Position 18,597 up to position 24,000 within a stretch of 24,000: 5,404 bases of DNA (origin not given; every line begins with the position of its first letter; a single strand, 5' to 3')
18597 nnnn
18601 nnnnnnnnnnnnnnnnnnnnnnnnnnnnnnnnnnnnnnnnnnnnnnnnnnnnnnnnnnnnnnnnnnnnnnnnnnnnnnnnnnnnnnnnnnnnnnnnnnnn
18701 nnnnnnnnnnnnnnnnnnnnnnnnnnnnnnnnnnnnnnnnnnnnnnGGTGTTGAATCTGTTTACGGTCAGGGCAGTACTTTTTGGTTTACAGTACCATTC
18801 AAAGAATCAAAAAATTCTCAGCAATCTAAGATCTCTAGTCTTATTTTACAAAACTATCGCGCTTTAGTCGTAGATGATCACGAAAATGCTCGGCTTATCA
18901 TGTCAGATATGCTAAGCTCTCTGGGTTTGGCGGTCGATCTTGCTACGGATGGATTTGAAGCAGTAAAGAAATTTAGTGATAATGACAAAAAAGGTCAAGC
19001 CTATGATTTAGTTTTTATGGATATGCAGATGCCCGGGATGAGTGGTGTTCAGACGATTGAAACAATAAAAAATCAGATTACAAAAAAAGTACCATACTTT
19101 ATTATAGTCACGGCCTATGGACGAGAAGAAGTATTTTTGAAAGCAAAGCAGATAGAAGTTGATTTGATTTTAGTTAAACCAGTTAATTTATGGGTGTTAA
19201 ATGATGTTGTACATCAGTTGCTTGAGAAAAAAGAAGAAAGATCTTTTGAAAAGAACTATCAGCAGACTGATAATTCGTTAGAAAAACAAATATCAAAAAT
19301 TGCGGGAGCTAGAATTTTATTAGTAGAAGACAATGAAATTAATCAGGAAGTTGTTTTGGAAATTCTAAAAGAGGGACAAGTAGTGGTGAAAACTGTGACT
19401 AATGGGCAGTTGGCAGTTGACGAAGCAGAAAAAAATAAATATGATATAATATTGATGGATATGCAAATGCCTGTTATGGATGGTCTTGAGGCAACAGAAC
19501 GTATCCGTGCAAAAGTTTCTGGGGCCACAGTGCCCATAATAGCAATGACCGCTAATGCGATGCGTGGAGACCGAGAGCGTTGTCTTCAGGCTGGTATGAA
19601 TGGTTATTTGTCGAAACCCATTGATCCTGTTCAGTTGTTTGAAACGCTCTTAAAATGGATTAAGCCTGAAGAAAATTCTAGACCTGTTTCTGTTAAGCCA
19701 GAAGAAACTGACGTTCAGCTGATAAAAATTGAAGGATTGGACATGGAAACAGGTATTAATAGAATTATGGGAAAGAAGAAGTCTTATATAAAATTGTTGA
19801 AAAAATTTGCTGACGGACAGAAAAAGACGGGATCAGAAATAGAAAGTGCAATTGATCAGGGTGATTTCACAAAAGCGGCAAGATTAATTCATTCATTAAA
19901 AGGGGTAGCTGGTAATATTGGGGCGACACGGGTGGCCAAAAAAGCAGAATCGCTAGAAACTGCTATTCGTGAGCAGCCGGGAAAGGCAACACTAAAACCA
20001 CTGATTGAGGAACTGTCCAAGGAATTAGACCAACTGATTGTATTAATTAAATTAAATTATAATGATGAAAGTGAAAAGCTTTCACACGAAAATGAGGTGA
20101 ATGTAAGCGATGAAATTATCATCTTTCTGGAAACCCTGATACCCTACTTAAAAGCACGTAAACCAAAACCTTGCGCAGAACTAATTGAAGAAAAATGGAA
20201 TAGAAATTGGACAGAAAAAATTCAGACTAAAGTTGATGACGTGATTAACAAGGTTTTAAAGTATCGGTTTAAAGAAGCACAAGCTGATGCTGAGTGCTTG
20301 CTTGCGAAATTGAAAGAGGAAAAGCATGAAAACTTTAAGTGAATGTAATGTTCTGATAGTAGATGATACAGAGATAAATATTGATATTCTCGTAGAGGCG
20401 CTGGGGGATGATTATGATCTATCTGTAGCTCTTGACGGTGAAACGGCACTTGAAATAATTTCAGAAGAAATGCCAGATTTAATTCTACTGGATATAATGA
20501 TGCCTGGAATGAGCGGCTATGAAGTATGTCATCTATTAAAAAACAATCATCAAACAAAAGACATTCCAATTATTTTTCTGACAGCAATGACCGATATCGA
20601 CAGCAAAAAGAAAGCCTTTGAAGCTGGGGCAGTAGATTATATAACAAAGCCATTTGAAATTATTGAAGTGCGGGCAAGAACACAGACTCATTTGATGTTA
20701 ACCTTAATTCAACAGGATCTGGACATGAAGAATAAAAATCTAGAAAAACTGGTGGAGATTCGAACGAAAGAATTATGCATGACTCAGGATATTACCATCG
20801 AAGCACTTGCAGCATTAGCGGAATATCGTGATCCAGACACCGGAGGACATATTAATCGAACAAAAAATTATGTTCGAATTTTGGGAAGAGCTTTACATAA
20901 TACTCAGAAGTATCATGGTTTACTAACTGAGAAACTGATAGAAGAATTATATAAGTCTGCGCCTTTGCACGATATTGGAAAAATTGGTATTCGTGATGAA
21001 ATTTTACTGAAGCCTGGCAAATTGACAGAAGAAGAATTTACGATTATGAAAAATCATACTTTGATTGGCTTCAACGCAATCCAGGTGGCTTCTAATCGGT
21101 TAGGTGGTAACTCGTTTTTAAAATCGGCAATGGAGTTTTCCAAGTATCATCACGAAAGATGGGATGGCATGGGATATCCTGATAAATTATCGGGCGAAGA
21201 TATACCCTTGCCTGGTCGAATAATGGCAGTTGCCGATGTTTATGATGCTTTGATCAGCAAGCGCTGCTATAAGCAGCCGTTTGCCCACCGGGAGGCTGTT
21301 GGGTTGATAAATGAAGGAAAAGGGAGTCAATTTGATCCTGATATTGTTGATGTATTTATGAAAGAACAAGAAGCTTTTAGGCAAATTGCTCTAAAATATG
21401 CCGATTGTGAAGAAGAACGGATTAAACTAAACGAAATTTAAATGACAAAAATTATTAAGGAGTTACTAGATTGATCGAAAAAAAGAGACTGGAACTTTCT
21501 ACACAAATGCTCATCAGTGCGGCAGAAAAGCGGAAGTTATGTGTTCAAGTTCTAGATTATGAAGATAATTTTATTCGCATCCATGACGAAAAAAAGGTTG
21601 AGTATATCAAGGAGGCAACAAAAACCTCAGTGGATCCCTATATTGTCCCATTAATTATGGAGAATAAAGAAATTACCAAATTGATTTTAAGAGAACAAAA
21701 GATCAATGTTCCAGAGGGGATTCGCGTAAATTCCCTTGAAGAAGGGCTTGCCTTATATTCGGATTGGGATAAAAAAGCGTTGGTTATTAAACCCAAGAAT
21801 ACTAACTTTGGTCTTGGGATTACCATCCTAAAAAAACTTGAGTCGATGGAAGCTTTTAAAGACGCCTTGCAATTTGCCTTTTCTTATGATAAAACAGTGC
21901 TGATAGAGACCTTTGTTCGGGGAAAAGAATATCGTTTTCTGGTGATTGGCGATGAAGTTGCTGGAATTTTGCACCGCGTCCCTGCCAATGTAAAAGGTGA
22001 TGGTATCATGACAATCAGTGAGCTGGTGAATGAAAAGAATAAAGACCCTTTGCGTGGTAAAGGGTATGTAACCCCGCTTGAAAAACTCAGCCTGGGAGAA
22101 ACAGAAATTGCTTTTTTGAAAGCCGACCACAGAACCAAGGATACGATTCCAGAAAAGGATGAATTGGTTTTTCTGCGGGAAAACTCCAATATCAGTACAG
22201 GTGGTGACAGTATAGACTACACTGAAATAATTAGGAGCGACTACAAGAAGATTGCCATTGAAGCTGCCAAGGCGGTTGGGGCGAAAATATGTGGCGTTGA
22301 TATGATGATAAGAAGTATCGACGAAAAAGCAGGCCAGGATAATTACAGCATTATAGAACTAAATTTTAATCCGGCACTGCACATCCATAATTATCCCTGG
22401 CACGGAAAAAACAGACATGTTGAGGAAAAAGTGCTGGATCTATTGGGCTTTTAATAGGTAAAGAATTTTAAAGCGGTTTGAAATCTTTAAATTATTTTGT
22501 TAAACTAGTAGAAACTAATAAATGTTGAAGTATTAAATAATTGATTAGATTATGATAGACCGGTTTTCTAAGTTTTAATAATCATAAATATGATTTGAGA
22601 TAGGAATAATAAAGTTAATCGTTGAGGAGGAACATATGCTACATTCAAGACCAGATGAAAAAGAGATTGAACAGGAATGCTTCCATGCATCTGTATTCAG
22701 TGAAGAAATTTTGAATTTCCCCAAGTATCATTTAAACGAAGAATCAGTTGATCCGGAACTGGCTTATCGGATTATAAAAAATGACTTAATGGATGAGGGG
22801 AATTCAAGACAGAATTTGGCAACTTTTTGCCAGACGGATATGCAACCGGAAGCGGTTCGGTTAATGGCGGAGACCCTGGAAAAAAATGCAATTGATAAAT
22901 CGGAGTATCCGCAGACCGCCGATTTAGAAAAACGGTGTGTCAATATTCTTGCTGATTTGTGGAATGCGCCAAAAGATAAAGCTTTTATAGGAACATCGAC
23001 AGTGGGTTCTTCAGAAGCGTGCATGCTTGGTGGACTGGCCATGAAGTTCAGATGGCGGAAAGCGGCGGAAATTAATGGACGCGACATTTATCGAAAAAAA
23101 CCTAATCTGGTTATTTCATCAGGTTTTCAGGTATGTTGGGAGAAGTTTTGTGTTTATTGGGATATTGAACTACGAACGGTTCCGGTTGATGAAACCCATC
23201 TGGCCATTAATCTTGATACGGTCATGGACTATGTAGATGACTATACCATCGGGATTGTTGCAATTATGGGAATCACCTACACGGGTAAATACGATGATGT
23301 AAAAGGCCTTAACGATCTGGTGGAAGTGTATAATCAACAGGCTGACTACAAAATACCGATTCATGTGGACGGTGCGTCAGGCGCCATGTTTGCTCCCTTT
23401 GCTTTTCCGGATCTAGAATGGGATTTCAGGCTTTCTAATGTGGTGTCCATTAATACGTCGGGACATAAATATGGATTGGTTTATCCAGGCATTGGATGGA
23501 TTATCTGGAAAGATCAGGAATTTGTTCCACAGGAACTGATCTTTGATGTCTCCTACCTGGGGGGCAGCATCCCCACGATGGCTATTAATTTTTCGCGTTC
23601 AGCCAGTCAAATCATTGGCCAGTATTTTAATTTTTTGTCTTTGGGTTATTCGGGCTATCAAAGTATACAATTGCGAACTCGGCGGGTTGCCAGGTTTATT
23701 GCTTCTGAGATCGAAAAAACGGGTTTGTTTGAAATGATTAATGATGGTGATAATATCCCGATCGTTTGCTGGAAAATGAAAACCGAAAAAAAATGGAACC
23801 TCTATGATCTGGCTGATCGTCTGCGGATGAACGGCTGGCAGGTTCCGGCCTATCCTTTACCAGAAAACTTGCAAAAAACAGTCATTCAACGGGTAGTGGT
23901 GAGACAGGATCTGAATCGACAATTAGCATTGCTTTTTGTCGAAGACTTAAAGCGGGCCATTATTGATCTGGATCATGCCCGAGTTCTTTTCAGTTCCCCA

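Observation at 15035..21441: Stressosome-type RsbR-S-T-X module wired to a hybrid histidine kinase and a REC-HD-GYP phosphodiesterase, with no sigma factor or RsbU/V/W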

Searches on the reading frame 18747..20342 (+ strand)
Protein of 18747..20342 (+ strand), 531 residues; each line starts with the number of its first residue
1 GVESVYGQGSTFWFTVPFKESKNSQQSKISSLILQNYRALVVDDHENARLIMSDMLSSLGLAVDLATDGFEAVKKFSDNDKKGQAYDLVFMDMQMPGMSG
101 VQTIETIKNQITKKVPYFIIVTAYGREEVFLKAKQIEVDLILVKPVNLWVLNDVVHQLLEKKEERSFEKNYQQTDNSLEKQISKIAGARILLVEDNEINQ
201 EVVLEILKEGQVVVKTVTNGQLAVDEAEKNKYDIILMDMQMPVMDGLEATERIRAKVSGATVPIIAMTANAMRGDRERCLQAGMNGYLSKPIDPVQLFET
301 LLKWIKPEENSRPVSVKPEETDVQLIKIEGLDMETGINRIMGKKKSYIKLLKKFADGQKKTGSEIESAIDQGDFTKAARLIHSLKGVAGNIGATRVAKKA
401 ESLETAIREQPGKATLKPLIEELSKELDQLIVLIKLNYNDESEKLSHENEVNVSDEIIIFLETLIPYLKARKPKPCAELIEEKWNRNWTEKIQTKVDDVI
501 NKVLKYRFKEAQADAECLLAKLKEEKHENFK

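Call 8: search_protein_families(library=pfam, proteins=[window:18747-20342:+], max_evalue=0.01)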
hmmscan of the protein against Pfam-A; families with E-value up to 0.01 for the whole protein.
window:18747-20342:+ (531 aa): 2 families
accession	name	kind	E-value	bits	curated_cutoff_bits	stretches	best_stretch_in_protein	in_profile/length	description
PF00072.30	Response_reg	-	9.3e-50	167.9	30.2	2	190-300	1-109/111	Response regulator receiver domain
PF01627.28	Hpt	-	1.8e-13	51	24.6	1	350-430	2-81/84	Hpt domain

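Call 71: list_cluster_members(proteins=[P0001, window:18900-20342:+, window:16169-16651:+, window:20326-21441:+, window:15035-15829:+])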
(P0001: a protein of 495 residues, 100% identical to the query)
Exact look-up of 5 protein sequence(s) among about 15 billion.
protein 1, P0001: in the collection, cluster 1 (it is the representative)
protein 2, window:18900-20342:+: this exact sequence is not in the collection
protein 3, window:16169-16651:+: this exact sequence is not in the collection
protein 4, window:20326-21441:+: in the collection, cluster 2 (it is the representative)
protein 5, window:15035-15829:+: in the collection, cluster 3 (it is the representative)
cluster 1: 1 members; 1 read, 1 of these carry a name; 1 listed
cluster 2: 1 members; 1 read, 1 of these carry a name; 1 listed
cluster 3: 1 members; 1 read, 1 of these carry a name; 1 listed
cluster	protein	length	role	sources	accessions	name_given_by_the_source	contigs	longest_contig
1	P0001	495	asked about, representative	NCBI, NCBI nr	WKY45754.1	ATP-binding protein [Eubacteriaceae bacterium ES2]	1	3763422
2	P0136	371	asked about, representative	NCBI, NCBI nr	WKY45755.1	response regulator [Eubacteriaceae bacterium ES2]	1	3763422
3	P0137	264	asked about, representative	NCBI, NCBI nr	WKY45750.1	PAS domain-containing protein [Eubacteriaceae bacterium ES2]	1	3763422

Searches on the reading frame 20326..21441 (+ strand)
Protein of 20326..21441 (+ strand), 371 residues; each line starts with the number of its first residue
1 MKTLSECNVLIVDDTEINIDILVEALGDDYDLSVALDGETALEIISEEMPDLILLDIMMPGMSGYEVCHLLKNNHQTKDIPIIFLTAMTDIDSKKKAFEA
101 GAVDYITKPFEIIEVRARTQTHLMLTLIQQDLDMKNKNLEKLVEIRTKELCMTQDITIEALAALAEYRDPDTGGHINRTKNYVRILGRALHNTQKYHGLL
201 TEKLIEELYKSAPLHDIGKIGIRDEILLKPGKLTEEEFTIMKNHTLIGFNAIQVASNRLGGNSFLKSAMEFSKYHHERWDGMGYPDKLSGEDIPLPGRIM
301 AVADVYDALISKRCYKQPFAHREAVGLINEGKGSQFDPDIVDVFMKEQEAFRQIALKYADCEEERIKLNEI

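Call 8: search_protein_families(library=pfam, proteins=[window:20326-21441:+], max_evalue=0.01)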
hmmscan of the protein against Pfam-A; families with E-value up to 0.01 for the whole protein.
window:20326-21441:+ (371 aa): 3 families
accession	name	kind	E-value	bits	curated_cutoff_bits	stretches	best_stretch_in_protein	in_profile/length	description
PF13487.12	HD_5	-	1.6e-28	100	27.2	1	164-340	6-170/170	HD domain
PF00072.30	Response_reg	-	2.2e-27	95.8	30.2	1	9-118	1-109/111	Response regulator receiver domain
PF01966.28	HD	-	1.4e-13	51.6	22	1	175-308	4-115/116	HD domain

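Call 52: search_protein_families(library=ncbifam, proteins=[window:20326-21441:+], max_evalue=0.01)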
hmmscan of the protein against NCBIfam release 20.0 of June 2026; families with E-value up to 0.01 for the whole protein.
window:20326-21441:+ (371 aa): 99 families (the best 25 are shown)
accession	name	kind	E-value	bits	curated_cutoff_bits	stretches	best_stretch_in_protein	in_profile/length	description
NF053512.1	nitric_RR_NosR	exception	2e-46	158.8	400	1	9-353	1-359/422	response regulator c-di-GMP phosphodiesterase, NosR family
NF007135.0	PRK09581.1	equivalog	3.6e-34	118.4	474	1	8-148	4-144/457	PleD family two-component system response regulator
TIGR02154.1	PhoB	equivalog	2.6e-28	98.9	296.2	1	8-126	4-123/226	phosphate regulon transcriptional regulator PhoB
NF053854.1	RespRegPhoBBctds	equivalog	8.5e-27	94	270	1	9-144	1-134/225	two-component system response regulator PhoB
NF045944.1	ResRegRpaBCyano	equivalog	3e-26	92.2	330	1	10-141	1-129/229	response regulator transcription factor RpaB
NF040689.1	MtrAB_MtrA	equivalog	2.8e-24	85.7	300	1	9-130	1-120/219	MtrAB system response regulator MtrA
NF040534.1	resp_reg_YycF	equivalog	4.7e-24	84.9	340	1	8-154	2-142/231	response regulator YycF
NF033120.0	vanR_FM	exception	6.8e-22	78.2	460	1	7-139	4-135/231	vancomycin resistance response regulator transcription factor, VanR-F/VanR-M family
NF008296.0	PRK11083.1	equivalog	1.8e-20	73.3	273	1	7-124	4-119/228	two-component system response regulator CreB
NF047465.1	hybrid_HK_LvrA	exception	3.6e-20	71.6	1200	1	7-142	468-603/819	hybrid histidine kinase/response regulator LvrA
TIGR01387.1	cztR_silR_copR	subfamily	8.1e-20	71.4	279.2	1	9-130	1-121/218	heavy metal response regulator transcription factor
NF033117.2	vanR_ACDEGLN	exception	1.2e-19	70.8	350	1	9-131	1-121/226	VanR-ABDEGLN family response regulator transcription factor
NF041733.1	resp_reg_CseB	equivalog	2.1e-19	69.8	350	1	8-146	2-138/228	two-component system response regulator CseB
NF007982.1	PRK10710.1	equivalog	2.4e-19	69.9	380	1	5-138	6-137/235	envelope stress response regulator BaeR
NF008469.0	PRK11361.1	equivalog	6e-19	68.1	714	1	8-140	6-137/461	acetoacetate metabolism transcriptional regulator AtoC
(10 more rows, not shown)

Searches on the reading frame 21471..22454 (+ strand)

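Call 8: search_protein_families(library=pfam, proteins=[window:21471-22454:+], max_evalue=0.01)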
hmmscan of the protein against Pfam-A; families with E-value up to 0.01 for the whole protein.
window:21471-22454:+ (327 aa): 6 families
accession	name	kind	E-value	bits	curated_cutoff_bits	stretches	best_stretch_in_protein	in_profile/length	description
PF18419.6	ATP-grasp_6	-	1.4e-19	69.9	25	1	7-58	3-54/54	ATP-grasp-like domain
PF08443.16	RimK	-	8.1e-12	45.6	21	2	239-304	114-170/188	RimK-like ATP-grasp domain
PF07478.18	Dala_Dala_lig_C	-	7.6e-07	29.3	24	1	104-166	39-98/204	D-ala D-ala ligase C-terminus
PF14397.11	ATPgrasp_ST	-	1.2e-06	28.4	31.4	1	61-129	17-88/278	Sugar-transfer associated ATP-grasp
PF01071.24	GARS_A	-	2e-06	28.2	27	1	65-161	2-101/194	Phosphoribosylglycinamide synthetase, ATP-grasp (A) domain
PF18030.7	Rimk_N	-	0.0044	17.7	26.4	0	9-62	13-65/94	RimK PreATP-grasp domain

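Call 52: search_protein_families(library=ncbifam, proteins=[window:21471-22454:+], max_evalue=0.01)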
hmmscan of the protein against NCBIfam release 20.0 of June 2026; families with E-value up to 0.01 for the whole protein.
window:21471-22454:+ (327 aa): 26 families (the best 25 are shown)
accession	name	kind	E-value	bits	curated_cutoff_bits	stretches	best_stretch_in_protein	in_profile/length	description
NF002688.0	PRK02471.1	equivalog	3.3e-138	462.2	425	1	5-325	429-751/756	bifunctional glutamate--cysteine ligase GshA/glutathione synthetase GshB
TIGR01435.1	glu_cys_lig_rel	equivalog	1.5e-102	344.1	656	1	5-325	411-718/719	bifunctional glutamate--cysteine ligase/glutathione synthetase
TIGR02068.2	cya_phycin_syn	equivalog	3.4e-77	260.2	850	1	2-325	152-470/862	cyanophycin synthetase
NF010623.0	PRK14016.1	subfamily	5.4e-76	256.4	877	1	2-325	153-471/871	cyanophycin synthetase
TIGR03103.1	trio_acet_GNAT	equivalog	3.5e-35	121.6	569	1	5-307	238-528/547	N-acetylglutaminylglutamine synthetase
NF040720.1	MptN_Meth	equivalog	1.7e-14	53.6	350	2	65-172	101-208/291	tetrahydromethanopterin:alpha-L-glutamate ligase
NF002378.0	PRK01372.1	subfamily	8.4e-14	51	243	1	65-168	100-198/305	D-alanine--D-alanine ligase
TIGR00768.1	rimK_fam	subfamily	3.6e-13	49.5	143.4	2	64-170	86-194/276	RimK family alpha-L-glutamate ligase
TIGR01205.1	D_ala_D_alaTIGR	subfamily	3.8e-09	35.9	245.65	1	64-171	105-214/318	D-alanine--D-alanine ligase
NF002525.0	PRK01966.1-1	equivalog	2.1e-08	33.5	457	1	64-163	139-238/364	D-alanine--D-alanine ligase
NF002527.0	PRK01966.1-3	equivalog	2.5e-08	33.5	310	1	65-156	118-208/332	D-alanine--D-alanine ligase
NF002528.0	PRK01966.1-4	subfamily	1.2e-07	30.9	262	1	65-162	141-242/366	D-alanine--D-alanine ligase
NF000091.3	D_ala_D_ser_VanG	exception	5.4e-07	28.8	495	1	65-162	135-231/344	D-alanine--D-serine ligase VanG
TIGR02144.1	LysX_arch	equivalog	6.9e-07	28.6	275.6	1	61-171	83-195/281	lysine biosynthesis protein LysX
TIGR00877.1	purD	equivalog_domain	1.8e-06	27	288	1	65-162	104-204/425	phosphoribosylamine--glycine ligase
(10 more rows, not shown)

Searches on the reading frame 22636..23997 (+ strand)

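Call 85: search_protein_families(library=pfam, proteins=[window:22636-23997:+], max_evalue=0.001)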
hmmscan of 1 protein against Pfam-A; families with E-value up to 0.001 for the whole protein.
window:22636-23997:+ (454 aa): 1 family
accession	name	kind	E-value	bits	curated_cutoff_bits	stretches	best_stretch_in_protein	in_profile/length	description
PF00282.25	Pyridoxal_deC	-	8e-66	222.7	27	1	55-382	24-375/375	Pyridoxal-dependent decarboxylase conserved domain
